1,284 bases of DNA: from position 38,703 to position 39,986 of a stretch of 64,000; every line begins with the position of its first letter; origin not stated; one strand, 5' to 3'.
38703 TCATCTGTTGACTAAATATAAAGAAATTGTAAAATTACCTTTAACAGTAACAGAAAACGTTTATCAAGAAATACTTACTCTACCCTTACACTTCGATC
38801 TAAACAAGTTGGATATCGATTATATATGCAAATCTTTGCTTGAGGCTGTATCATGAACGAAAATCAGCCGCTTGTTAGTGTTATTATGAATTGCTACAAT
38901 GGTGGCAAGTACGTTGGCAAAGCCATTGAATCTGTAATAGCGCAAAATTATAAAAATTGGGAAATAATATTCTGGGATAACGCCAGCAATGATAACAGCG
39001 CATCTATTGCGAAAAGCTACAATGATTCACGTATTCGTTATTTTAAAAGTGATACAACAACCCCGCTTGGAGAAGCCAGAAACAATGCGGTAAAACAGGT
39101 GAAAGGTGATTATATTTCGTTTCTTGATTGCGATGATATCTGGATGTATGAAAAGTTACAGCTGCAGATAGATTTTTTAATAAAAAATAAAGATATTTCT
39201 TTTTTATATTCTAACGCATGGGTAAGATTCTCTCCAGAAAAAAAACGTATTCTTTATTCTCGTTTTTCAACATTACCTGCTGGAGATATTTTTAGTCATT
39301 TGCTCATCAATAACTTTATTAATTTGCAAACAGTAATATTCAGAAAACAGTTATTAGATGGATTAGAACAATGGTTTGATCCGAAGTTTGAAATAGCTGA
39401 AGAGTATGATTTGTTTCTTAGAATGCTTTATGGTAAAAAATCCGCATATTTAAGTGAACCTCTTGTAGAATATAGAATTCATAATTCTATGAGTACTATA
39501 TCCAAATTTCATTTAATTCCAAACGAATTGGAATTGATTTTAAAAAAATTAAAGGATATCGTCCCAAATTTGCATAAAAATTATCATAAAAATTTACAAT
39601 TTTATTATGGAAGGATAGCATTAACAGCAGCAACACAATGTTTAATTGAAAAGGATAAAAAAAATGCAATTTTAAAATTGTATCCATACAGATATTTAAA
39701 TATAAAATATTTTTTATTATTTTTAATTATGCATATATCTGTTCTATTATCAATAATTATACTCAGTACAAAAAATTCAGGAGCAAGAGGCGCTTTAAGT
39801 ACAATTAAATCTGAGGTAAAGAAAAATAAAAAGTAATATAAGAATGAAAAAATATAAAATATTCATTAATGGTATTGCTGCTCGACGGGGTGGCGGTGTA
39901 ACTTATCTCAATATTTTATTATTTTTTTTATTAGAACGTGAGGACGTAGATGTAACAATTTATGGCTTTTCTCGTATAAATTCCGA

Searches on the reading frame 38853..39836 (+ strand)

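Call 41: search_protein_families(library=pfam, proteins=[window:38853-39836:+])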
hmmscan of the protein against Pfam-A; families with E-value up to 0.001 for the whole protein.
window:38853-39836:+ (327 aa): 4 families
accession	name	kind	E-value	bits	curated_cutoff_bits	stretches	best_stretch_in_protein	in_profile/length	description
PF00535.33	Glycos_transf_2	-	8.5e-30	104.3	23.3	1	9-116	1-111/168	Glycosyl transferase family 2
PF10111.15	Glyco_tranf_2_2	-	9.4e-12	45.4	27.3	1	16-246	8-252/276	Glycosyltransferase like family 2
PF13641.12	Glyco_tranf_2_3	-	1.6e-11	45.1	27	1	6-205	2-209/230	Glycosyltransferase like family 2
PF13704.12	Glyco_tranf_2_4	-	3.7e-05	24.6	27.5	1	34-102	15-89/98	Glycosyl transferase family 2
